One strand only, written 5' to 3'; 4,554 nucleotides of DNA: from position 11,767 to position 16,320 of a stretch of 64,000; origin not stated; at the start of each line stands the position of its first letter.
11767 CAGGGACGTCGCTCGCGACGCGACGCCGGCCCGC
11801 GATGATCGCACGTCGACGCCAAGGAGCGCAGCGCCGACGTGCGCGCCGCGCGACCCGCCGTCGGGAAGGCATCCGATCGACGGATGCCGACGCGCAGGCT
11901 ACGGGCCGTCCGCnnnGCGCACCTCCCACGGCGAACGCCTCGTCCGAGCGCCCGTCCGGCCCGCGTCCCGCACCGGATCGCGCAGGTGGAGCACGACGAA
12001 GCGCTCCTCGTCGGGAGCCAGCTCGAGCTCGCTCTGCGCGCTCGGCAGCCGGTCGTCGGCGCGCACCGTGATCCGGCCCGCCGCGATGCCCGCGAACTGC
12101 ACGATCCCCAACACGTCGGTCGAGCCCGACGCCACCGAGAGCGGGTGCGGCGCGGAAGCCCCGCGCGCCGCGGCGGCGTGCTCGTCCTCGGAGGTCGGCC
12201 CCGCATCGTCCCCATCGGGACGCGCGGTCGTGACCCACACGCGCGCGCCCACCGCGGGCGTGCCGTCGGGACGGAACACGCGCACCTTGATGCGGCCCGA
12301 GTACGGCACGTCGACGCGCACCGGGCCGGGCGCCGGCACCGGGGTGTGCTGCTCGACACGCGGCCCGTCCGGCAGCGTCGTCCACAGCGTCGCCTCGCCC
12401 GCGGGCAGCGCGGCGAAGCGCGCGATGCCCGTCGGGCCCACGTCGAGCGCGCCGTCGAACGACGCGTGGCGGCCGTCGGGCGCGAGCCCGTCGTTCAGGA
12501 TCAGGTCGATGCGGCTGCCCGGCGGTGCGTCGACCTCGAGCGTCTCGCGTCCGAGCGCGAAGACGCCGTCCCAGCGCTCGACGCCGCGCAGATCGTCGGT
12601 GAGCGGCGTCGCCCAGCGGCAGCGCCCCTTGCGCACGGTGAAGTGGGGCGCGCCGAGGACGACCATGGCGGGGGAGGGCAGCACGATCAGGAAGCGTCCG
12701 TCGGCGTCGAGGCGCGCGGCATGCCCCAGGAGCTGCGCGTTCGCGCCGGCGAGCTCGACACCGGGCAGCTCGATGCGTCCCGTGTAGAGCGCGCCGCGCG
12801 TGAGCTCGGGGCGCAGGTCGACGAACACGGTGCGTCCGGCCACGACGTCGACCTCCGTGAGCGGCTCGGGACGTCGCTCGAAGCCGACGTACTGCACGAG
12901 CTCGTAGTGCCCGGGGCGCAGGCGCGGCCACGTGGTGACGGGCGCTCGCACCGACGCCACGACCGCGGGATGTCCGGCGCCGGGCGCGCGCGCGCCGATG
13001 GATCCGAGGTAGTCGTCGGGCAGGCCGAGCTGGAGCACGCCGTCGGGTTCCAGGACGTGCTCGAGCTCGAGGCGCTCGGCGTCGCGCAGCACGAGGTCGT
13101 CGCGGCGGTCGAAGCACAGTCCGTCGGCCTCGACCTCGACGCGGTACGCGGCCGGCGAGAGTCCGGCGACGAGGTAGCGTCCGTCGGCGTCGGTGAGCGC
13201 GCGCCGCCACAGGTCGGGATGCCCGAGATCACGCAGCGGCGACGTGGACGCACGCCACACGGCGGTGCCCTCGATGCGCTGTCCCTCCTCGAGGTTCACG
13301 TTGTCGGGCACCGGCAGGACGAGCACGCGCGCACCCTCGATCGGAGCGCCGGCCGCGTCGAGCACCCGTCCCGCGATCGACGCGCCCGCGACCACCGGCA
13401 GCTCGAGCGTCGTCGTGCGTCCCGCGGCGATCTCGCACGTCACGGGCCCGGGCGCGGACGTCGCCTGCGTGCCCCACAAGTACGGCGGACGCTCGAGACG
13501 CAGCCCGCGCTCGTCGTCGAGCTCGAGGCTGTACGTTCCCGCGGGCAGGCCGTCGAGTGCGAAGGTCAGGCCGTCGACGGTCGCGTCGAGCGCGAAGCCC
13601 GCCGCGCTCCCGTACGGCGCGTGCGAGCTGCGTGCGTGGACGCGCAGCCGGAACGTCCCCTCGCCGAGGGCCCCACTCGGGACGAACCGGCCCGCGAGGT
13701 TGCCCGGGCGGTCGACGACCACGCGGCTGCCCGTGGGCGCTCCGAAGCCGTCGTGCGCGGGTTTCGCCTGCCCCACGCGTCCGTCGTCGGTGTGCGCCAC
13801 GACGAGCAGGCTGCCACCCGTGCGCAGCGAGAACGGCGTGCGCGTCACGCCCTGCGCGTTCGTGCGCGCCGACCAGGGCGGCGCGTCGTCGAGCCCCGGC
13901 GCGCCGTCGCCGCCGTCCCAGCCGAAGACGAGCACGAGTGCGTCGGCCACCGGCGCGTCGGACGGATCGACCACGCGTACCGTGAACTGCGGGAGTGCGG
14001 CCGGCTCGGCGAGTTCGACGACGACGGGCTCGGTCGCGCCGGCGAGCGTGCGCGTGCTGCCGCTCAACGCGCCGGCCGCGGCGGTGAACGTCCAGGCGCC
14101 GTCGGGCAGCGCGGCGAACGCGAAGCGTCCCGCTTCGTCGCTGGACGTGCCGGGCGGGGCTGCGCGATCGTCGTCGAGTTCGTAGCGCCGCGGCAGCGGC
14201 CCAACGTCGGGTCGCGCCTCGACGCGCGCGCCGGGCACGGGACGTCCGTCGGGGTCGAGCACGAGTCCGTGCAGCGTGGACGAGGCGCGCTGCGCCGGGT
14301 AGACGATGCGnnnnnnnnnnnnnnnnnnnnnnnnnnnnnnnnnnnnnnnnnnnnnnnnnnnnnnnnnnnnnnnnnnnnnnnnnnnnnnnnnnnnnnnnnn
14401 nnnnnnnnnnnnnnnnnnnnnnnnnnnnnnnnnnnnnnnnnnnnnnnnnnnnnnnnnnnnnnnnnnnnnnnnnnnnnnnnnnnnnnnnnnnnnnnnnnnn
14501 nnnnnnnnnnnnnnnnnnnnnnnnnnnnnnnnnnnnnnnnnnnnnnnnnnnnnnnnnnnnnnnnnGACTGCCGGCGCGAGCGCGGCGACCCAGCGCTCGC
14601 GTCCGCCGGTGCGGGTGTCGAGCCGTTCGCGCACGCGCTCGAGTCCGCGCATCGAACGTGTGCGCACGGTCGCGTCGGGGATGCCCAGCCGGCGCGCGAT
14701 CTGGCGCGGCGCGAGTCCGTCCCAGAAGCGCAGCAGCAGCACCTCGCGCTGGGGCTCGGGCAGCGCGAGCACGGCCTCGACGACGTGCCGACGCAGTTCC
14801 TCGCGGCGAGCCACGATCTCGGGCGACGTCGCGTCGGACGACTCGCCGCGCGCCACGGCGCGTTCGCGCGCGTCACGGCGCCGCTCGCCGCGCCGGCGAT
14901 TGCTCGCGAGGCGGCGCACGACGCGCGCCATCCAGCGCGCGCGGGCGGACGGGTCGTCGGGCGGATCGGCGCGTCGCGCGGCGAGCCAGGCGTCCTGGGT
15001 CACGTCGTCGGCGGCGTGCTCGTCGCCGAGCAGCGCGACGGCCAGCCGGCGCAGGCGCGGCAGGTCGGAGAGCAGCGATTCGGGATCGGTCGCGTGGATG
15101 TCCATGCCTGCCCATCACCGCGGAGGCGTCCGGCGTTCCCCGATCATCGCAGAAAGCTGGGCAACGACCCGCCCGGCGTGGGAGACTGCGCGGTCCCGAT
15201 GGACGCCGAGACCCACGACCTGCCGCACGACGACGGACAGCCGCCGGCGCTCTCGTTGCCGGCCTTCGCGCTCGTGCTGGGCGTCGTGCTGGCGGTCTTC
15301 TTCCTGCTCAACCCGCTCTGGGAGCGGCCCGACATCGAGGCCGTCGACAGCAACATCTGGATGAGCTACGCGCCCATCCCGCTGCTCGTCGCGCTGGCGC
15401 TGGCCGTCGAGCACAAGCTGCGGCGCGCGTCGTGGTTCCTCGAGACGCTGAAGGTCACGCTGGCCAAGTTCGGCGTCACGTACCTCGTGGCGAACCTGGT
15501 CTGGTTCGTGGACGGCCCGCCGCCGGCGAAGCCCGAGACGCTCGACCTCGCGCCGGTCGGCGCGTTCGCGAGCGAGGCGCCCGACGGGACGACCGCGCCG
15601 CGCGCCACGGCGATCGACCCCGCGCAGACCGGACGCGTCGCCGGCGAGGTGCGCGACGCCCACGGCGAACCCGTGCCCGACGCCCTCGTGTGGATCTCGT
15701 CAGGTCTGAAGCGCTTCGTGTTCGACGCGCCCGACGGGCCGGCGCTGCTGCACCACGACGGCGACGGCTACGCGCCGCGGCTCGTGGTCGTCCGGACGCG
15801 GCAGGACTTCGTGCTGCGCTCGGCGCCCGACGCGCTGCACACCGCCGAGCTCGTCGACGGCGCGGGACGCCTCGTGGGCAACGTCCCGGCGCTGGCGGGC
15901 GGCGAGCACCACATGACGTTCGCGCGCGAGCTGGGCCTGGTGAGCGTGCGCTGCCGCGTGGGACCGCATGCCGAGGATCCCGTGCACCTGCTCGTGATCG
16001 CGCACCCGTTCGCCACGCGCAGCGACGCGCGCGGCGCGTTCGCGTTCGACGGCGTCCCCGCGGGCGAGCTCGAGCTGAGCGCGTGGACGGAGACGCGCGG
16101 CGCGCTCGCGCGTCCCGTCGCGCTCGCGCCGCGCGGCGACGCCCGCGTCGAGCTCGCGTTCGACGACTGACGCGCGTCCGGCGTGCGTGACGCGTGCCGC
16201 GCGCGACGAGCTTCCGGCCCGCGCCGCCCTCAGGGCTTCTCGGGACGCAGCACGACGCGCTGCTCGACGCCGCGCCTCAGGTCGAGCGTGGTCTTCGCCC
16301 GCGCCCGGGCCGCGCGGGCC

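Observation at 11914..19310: Two paralogous one-polypeptide ECF sigma / TM helix / CarboxypepD_reg-repeat fusions (membrane-tethered sigma factors)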

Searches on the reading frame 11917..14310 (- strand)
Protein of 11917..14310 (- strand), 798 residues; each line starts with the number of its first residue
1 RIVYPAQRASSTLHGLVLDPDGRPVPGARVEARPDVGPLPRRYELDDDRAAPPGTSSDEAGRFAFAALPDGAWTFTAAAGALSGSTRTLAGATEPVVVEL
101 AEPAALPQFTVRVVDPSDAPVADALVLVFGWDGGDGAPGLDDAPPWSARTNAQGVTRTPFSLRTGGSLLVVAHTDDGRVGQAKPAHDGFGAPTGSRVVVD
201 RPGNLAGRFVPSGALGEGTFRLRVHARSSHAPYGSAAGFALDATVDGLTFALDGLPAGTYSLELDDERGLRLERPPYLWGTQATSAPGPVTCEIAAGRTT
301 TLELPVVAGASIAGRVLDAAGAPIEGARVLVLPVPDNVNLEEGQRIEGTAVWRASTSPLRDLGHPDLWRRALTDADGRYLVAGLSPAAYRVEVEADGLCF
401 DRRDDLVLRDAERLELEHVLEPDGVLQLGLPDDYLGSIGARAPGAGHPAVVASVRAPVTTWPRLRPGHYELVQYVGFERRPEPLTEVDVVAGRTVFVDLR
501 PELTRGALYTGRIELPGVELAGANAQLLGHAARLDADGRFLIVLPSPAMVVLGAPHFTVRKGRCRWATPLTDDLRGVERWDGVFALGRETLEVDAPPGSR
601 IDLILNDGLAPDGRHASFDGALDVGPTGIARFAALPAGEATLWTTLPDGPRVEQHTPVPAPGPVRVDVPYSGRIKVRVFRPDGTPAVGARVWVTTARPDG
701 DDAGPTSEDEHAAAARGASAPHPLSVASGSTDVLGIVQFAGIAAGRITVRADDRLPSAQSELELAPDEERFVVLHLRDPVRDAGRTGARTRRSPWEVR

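Call 84: search_protein_representatives(protein=window:11917-14310:-)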
Query: 798 residues. Proteins with E-value up to 0.001 (for the whole library): 650; up to 1e-10: 161; up to 1e-30: 71. The best 150 are listed.
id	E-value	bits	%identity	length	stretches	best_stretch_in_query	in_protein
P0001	0.0e+00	1768.7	100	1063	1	1-798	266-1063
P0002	3.8e-177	607.7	49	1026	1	3-776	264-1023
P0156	5.8e-69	249.9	34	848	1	4-749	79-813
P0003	1.3e-66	242.1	35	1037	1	4-754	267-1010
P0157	7.1e-65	236.3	35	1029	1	3-767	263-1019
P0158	3.2e-61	224.3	37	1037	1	3-718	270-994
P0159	1.1e-60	222.5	31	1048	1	4-711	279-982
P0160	6.9e-59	216.5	33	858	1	4-754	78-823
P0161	2.0e-58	215.0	29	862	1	3-716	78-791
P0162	3.5e-58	214.2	34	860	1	6-750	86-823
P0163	9.5e-58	212.8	35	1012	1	3-749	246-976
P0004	7.0e-57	209.9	34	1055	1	3-711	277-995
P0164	1.1e-55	205.9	34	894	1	3-756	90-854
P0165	1.5e-55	205.5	35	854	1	5-754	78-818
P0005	1.0e-54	202.7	34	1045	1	3-705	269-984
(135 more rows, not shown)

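Call 86: find_encoding_contigs(protein=P0156, flank=5000, max_places=3)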
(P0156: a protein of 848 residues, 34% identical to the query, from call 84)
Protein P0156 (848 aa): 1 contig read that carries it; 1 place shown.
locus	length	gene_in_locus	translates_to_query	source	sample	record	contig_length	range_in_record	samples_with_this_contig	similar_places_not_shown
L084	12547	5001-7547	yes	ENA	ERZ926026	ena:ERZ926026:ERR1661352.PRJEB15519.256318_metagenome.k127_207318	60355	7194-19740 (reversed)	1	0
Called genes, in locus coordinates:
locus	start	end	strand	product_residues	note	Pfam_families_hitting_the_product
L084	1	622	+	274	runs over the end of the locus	PF13369:Transglut_core2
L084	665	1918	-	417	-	-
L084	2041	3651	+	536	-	PF01839:FG-GAP (weak), PF13517:FG-GAP_3 (weak)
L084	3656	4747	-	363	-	-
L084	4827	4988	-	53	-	-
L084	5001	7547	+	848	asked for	PF17802:SpaA (faint), PF17210:SdrD_B (faint), PF22904:NOMO1-like_2nd (faint), PF13715:CarbopepD_reg_2 (faint), PF14686:fn3_3 (faint), PF13620:CarboxypepD_reg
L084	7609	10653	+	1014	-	PF04542:Sigma70_r2 (weak), PF04545:Sigma70_r4 (weak), PF08281:Sigma70_r4_2, PF13620:CarboxypepD_reg (faint), PF24107:DUF7382 (faint)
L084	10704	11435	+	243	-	PF01569:PAP2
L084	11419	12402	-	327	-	-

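Call 87: find_encoding_contigs(protein=P0160, flank=6000, max_places=2)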
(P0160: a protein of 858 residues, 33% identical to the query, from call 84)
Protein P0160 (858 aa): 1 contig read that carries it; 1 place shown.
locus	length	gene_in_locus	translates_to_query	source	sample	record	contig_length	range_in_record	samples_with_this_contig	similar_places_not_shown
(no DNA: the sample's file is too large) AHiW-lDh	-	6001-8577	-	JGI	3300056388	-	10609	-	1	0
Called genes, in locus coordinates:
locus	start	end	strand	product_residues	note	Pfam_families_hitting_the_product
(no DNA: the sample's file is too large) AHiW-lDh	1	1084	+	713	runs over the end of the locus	PF13439:Glyco_transf_4, PF13579:Glyco_trans_4_4, PF00534:Glycos_transf_1, PF13692:Glyco_trans_1_4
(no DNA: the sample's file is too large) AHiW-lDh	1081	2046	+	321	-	PF00535:Glycos_transf_2, PF13641:Glyco_tranf_2_3, PF13506:Glyco_transf_21 (faint)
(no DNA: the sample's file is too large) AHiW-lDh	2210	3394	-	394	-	PF00155:Aminotran_1_2, PF00266:Aminotran_5, PF01041:DegT_DnrJ_EryC1, PF01053:Cys_Met_Meta_PP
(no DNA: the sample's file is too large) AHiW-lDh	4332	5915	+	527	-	-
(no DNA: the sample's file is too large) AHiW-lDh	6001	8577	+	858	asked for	PF02369:Big_1 (faint), PF00775:Dioxygenase_C (faint), PF13620:CarboxypepD_reg (weak), PF17802:SpaA (faint), PF22904:NOMO1-like_2nd (faint), PF13715:CarbopepD_reg_2 (faint), PF17210:SdrD_B (faint), PF13620:CarboxypepD_reg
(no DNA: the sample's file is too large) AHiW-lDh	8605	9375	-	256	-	?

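Call 88: find_encoding_contigs(protein=P0161, flank=6000, max_places=2)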
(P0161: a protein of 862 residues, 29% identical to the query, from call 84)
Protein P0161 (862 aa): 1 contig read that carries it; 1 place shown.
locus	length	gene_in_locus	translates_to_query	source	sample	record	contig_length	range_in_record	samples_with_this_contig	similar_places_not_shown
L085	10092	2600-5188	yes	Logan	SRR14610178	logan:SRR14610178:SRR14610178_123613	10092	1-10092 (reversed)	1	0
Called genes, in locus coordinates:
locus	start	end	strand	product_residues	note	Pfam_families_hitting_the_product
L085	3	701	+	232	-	?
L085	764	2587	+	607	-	PF00753:Lactamase_B, PF12706:Lactamase_B_2 (weak), PF00932:LTD (weak)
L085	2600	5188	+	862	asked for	PF22904:NOMO1-like_2nd (faint), PF23193:NOMO_3rd (faint), PF10670:DUF4198 (faint), PF13715:CarbopepD_reg_2 (faint), PF17210:SdrD_B (faint), PF17802:SpaA (faint), PF13620:CarboxypepD_reg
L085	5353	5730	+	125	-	PF04237:YjbR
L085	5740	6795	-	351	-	PF14339:DUF4394 (faint)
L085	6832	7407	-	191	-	PF03352:Adenine_glyco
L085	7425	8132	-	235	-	PF03737:RraA-like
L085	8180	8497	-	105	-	-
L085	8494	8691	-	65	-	-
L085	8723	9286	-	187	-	PF13505:OMP_b-brl (weak)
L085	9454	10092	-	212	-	?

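Call 89: find_encoding_contigs(protein=P0165, flank=6000, max_places=2)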
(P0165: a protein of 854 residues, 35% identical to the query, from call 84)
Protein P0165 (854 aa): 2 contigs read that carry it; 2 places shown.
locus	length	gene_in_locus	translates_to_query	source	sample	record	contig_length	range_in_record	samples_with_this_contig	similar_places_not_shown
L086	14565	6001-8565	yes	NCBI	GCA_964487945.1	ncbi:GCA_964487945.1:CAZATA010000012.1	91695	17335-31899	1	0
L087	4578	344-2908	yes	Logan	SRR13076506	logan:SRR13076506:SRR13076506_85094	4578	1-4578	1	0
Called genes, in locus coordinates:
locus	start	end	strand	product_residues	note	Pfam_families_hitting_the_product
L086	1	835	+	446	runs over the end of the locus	-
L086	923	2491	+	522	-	PF03130:HEAT_PBS (faint), PF13646:HEAT_2, PF02985:HEAT (faint), PF13768:VWA_3 (weak)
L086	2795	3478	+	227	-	PF00156:Pribosyltran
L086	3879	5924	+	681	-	PF07497:Rho_RNA_bind, PF00006:ATP-synt_ab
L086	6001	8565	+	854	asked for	PF24025:Ig_DR_A0283-like (faint), PF13620:CarboxypepD_reg, PF14686:fn3_3 (faint), PF17210:SdrD_B (faint), PF17802:SpaA (faint), PF22904:NOMO1-like_2nd (faint), PF13620:CarboxypepD_reg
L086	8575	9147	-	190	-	PF28549:NDPSase_N, PF00293:NUDIX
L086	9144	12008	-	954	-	PF00456:Transketolase_N (faint)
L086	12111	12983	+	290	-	PF02397:Bac_transf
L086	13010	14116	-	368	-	PF13439:Glyco_transf_4, PF13579:Glyco_trans_4_4, PF00534:Glycos_transf_1, PF13692:Glyco_trans_1_4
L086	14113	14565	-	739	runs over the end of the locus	PF01408:GFO_IDH_MocA, PF03435:Sacchrp_dh_NADP (faint), PF01073:3Beta_HSD, PF01370:Epimerase, PF05368:NmrA, PF07993:NAD_binding_4 (weak), PF13460:NAD_binding_10, PF16363:GDP_Man_Dehyd (weak), +2 more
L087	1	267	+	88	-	?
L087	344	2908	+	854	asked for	PF24025:Ig_DR_A0283-like (faint), PF13620:CarboxypepD_reg, PF14686:fn3_3 (faint), PF17210:SdrD_B (faint), PF17802:SpaA (faint), PF22904:NOMO1-like_2nd (faint), PF13620:CarboxypepD_reg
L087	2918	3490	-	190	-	PF28549:NDPSase_N, PF00293:NUDIX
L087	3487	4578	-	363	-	?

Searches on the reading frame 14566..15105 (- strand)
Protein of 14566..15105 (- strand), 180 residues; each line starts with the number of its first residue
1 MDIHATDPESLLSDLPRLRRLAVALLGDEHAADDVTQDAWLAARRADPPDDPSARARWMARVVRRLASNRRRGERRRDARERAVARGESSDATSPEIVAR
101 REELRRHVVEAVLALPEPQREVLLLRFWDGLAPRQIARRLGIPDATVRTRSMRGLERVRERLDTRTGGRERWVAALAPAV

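Call 47: find_related_loci(query=A2, collection=genome_contigs, flank=4500)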
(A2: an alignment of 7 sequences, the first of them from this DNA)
Query A2 (175 aa) in genome_contigs; peptide patterns used: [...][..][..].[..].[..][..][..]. (x = any residue, [..] = any of these).
98 stretches matched a pattern; 82 encode a relative of the query (tblastn E <= 1e-3); the best 80 are kept; 80 distinct loci.
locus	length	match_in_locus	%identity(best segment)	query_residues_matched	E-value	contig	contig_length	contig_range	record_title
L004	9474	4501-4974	55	9-169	2e-39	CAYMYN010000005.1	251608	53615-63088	MAG TPA_asm: uncultured Planctomycetaceae bacterium isolate binchicken_co315_74 genome assembly, contig: NODE_32_length_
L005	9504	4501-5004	54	2-172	2e-38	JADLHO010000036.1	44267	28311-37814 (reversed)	MAG: Planctomycetota bacterium isolate SJ480 c_000000127365, whole genome shotgun sequence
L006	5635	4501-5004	49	4-173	1e-33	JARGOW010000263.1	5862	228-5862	MAG: Planctomycetota bacterium isolate bin_ji_oxhcr1.006 NODE_4185_length_5862_cov_3.687791, whole genome shotgun sequen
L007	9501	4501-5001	48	7-175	4e-32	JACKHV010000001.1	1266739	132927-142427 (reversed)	MAG: Planctomycetota bacterium isolate HK-STAS-PLAN-27 HK-STAS-PLAN-27_1, whole genome shotgun sequence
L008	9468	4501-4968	51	18-175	4e-30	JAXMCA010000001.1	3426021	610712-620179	MAG: Planctomycetota bacterium isolate STL-PLA50 C1.132.fa-1, whole genome shotgun sequence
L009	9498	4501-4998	47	8-175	5e-29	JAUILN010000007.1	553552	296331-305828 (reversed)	MAG: bacterium isolate Co_bin.47 NODE_94_length_553552_cov_13.865962, whole genome shotgun sequence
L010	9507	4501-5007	45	1-174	5e-29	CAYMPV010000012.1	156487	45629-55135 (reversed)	MAG TPA_asm: uncultured candidatus Brocadiaceae bacterium isolate SRP329715_co2_17 genome assembly, contig: NODE_186_len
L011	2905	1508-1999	46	9-174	1e-28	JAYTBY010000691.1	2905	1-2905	MAG: Planctomycetota bacterium isolate GFS_14463 GFS_14463_690, whole genome shotgun sequence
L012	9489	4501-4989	46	11-175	8e-29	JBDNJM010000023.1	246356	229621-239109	MAG: Planctomycetota bacterium isolate metabat2.76_sub.ELB k141_148956, whole genome shotgun sequence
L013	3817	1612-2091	43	3-165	7e-27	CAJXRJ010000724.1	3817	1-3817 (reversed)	TPA_asm: uncultured bacterium isolate SRR3933245_bin.12_MetaBAT_v2.12.1_MAG genome assembly, contig: NODE_4593_length_38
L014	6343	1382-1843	46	18-173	1e-26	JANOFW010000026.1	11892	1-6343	MAG: Planctomycetia bacterium isolate SOY_64_metabat_345 SOY_64_k141_2043112, whole genome shotgun sequence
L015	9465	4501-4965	49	18-175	2e-25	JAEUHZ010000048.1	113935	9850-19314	MAG: Planctomycetota bacterium isolate new MAG-30 k141_1299829, whole genome shotgun sequence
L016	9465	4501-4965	44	18-173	3e-24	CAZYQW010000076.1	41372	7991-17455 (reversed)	MAG TPA_asm: uncultured Phycisphaeraceae bacterium isolate binchicken_co31_357 genome assembly, contig: k141_3152981, wh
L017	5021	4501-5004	43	5-175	3e-22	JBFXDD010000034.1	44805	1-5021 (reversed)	MAG: Planctomycetota bacterium isolate CA_2019_TPBS_85 NODE_4902_length_44805_cov_85.596938_TPBS, whole genome shotgun s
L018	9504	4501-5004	45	8-175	4e-22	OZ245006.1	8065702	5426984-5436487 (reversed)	MAG: Planctomycetota bacterium isolate 38a7a2fe-8a90-4c6b-bc07-7099b689307d genome assembly, chromosome: 1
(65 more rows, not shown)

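Call 70: find_homologous_proteins(query=window:14566-15105:-, max_evalue=1e-10)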
Query seq(180 aa) (180 aa): 35 proteins with E <= 1e-10 among 6809 candidates.
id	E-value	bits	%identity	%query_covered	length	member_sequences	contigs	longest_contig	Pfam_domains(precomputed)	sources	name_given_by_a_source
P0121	1.1e-33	134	53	96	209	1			PF04545.23,PF04542.21,PF08281.19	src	-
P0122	2.5e-32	130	50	96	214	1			PF04545.23,PF04542.21,PF08281.19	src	-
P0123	6.1e-30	122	49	91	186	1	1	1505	PF04545.23,PF04542.21,PF08281.19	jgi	-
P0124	2.7e-28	117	44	94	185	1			PF13384.13,PF13936.13,PF04545.23,PF04542.21,PF08281.19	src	-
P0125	4.2e-28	116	47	99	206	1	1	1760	PF04545.23,PF04542.21,PF08281.19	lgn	-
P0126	4.9e-26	109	47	98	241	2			PF04545.23,PF04542.21,PF08281.19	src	-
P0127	7.5e-26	109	42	98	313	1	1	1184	PF04545.23,PF04542.21,PF08281.19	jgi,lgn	-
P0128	8.4e-26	108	47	91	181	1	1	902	PF04545.23,PF08281.19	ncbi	-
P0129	1.1e-25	108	43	91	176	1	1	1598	PF07638.18,PF04545.23,PF04542.21,PF08281.19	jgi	jgi:RNA polymerase sigma-70 factor (ECF subfamily)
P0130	2.6e-25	107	47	89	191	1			PF00196.26,PF04545.23,PF04542.21,PF08281.19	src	-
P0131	6.5e-25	106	44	92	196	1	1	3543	PF04545.23,PF04542.21,PF08281.19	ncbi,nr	ncbi:MAG: sigma-70 family RNA polymerase sigma factor, partial [bacterium]|nr:sigma-70 family RNA po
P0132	8.5e-25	105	43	97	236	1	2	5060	PF04545.23,PF04542.21,PF08281.19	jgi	jgi:RNA polymerase sigma-70 factor (ECF subfamily)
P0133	2.8e-24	104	43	96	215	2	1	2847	PF04545.23,PF04542.21,PF08281.19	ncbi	ncbi:MAG: RNA polymerase sigma factor, partial [Planctomycetota bacterium JB042]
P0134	7.0e-24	102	49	86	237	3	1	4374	PF04545.23,PF04542.21,PF08281.19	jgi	-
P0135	7.2e-23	99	47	78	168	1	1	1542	PF04545.23,PF04542.21,PF08281.19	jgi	jgi:RNA polymerase sigma-70 factor (ECF subfamily)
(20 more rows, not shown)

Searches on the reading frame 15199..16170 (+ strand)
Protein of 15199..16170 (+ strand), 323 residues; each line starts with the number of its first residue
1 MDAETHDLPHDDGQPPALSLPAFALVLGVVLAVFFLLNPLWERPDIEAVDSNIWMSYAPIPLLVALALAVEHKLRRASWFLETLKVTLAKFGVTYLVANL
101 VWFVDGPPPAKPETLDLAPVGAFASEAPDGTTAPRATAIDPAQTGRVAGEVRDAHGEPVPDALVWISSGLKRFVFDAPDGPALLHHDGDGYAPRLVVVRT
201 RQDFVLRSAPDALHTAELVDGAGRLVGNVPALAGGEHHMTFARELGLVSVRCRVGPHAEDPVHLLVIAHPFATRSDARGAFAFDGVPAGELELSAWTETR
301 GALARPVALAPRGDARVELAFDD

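Call 12: search_protein_families(library=pfam, proteins=[window:15199-16170:+], max_evalue=0.01)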
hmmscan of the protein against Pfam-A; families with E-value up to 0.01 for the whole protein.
window:15199-16170:+ (323 aa): 1 family
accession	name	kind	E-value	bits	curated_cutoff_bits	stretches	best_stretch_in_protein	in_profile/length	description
PF13620.12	CarboxypepD_reg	-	1.2e-07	32.4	32.3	1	272-319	31-79/82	Carboxypeptidase regulatory-like domain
